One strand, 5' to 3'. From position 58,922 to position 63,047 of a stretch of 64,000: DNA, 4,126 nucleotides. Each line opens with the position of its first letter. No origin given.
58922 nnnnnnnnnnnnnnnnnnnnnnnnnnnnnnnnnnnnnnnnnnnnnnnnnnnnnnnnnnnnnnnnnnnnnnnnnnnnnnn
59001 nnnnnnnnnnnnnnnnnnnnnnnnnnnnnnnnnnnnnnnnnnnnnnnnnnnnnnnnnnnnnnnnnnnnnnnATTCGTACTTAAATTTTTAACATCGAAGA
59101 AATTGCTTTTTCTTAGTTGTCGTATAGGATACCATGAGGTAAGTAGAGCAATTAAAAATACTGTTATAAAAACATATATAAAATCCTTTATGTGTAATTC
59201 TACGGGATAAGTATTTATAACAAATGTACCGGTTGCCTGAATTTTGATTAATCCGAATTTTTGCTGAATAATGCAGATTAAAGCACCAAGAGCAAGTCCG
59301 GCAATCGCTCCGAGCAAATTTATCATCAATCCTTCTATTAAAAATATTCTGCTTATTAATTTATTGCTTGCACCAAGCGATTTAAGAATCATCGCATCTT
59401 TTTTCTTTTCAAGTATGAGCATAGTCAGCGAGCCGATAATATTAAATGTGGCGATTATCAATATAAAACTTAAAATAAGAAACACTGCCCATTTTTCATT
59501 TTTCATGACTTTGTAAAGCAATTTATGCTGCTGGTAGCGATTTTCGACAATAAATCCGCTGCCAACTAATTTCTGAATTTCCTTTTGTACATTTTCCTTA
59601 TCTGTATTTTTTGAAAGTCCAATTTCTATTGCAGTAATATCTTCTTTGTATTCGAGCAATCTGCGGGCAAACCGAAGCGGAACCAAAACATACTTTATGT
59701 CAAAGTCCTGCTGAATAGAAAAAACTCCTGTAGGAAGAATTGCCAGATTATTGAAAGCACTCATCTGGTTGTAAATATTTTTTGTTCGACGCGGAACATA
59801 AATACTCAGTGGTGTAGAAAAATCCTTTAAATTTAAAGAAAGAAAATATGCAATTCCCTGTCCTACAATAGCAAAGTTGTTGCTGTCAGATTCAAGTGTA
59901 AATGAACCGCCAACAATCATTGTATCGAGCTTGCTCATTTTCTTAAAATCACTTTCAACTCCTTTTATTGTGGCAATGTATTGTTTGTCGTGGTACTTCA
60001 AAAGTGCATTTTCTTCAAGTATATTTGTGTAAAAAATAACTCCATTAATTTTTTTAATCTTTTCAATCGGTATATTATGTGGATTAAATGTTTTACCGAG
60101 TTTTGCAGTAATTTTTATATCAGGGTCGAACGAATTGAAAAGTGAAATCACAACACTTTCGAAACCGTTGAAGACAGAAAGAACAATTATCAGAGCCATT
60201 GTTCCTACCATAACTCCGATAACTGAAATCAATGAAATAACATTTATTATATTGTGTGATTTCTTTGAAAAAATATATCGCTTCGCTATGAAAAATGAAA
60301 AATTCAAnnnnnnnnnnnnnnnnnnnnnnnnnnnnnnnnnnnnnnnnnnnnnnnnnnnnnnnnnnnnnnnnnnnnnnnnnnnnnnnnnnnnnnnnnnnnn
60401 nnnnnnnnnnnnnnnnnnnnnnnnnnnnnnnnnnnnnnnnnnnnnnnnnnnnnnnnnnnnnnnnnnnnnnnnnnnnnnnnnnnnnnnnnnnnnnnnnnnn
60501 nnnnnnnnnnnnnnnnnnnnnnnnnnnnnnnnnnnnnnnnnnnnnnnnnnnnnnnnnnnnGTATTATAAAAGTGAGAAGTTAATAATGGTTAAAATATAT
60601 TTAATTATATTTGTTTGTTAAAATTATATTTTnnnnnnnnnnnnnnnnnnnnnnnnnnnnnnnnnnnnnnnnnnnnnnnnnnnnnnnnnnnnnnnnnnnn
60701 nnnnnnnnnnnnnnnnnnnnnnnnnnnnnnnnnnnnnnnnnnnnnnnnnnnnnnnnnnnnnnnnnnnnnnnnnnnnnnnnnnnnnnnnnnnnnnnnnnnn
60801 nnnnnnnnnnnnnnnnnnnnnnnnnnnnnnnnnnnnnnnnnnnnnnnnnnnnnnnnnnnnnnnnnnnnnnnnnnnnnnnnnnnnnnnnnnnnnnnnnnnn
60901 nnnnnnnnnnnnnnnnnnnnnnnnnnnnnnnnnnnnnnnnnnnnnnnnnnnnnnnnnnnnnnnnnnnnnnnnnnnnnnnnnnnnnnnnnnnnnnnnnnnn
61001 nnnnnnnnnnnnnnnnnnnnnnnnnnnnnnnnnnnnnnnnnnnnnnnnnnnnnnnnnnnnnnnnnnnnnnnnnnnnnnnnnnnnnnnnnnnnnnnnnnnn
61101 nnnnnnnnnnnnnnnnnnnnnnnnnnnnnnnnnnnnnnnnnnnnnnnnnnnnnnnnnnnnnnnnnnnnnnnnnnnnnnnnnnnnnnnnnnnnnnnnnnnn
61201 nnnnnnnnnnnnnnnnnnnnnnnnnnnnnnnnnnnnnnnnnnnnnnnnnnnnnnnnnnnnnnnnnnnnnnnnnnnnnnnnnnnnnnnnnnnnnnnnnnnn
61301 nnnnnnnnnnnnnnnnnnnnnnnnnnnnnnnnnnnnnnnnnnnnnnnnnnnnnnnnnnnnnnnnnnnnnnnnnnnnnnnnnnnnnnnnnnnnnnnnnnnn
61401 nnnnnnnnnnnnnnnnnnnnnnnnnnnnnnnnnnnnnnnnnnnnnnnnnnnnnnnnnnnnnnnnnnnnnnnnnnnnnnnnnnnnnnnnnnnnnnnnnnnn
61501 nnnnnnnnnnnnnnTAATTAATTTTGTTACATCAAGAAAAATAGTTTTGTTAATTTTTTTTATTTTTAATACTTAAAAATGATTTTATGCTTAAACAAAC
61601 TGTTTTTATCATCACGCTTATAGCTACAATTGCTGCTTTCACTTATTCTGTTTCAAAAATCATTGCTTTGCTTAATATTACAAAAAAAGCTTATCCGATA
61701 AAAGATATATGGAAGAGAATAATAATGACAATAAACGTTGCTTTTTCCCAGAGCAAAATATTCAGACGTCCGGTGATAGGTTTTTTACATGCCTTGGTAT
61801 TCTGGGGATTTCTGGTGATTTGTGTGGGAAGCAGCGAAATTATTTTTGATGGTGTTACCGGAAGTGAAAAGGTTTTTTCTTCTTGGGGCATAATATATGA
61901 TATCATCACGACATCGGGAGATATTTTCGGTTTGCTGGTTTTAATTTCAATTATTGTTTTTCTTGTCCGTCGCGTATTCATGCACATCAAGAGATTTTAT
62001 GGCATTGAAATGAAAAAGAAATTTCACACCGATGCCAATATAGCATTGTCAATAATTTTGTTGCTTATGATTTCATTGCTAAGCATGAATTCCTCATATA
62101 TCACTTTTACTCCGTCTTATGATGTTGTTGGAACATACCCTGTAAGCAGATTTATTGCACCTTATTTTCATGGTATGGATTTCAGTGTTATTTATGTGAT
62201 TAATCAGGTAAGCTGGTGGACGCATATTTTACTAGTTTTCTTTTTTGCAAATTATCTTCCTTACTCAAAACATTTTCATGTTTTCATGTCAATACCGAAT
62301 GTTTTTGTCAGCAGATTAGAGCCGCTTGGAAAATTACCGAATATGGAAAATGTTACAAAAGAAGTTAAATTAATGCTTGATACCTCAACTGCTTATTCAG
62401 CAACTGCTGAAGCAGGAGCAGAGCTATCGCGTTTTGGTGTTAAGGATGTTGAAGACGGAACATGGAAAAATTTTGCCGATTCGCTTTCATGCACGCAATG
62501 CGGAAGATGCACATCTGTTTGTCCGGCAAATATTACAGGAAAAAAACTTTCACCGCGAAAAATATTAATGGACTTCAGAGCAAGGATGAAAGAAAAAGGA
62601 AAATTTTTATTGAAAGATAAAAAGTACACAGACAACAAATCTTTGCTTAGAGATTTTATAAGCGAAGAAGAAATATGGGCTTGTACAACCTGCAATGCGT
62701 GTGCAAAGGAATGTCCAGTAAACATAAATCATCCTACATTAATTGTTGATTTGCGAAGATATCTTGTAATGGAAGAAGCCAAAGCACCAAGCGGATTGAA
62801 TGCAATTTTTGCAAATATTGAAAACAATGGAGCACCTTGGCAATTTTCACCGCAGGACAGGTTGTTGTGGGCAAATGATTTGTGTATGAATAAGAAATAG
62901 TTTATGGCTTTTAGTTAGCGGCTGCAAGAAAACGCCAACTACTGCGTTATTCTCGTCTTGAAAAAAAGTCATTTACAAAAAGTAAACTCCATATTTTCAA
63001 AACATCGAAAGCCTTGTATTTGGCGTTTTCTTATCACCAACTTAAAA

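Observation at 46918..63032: Three copies of a ~100-120 nt three-helix element with compensatory changes, each just after a plus-strand gene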

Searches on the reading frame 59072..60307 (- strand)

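Call 57: search_protein_families(library=pfam, proteins=[window:59072-60307:-])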
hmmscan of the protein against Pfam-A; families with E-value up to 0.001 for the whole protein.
window:59072-60307:- (412 aa): 2 families
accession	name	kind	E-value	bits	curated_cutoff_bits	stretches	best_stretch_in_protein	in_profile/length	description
PF02687.27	FtsX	-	4.3e-17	62.7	25.5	1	277-402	2-119/120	FtsX-like permease C-terminal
PF12704.14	MacB_PCD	-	7.9e-12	46.3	27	1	25-153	1-130/207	MacB-like periplasmic core domain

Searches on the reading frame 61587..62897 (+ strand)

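Call 57: search_protein_families(library=pfam, proteins=[window:61587-62897:+])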
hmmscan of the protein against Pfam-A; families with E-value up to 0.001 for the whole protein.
window:61587-62897:+ (437 aa): 14 families
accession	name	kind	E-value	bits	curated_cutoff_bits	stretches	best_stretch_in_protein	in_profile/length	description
PF13187.11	Fer4_9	-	1.5e-11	44.5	27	1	302-379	2-50/52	4Fe-4S dicluster domain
PF13183.11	Fer4_8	-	1e-10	42.4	27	1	300-380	3-68/68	4Fe-4S dicluster domain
PF13237.11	Fer4_10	-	6.6e-10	39.2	25.5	1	297-377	4-53/53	4Fe-4S dicluster domain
PF13534.11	Fer4_17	-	5.2e-08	33.8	22.2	1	301-381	1-61/61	4Fe-4S dicluster domain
PF12797.12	Fer4_2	-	1.5e-07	31.4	24.5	1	293-314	1-22/22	4Fe-4S binding domain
PF12838.12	Fer4_7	-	2e-06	28.6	27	1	301-380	1-52/52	4Fe-4S dicluster domain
PF13484.11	Fer4_16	-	3.4e-06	28.2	30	1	302-379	2-66/66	4Fe-4S double cluster binding domain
PF00037.32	Fer4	-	6.5e-06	26.2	21.1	1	301-315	7-21/24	4Fe-4S binding domain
PF17179.9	Fer4_22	-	1.6e-05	26.1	27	0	293-316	72-95/95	4Fe-4S dicluster domain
PF12837.12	Fer4_6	-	1.7e-05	25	25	1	301-315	8-22/24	4Fe-4S binding domain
PF13746.11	Fer4_18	-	2.5e-05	24.9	27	0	296-317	55-76/114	4Fe-4S dicluster domain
PF14697.11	Fer4_21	-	5e-05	23.8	35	0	301-314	40-53/59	4Fe-4S dicluster domain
PF12798.12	Fer4_3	-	0.00031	21.8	27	0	302-316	1-15/15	4Fe-4S binding domain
PF12800.12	Fer4_4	-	0.0005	20.6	24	0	301-314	3-16/17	4Fe-4S binding domain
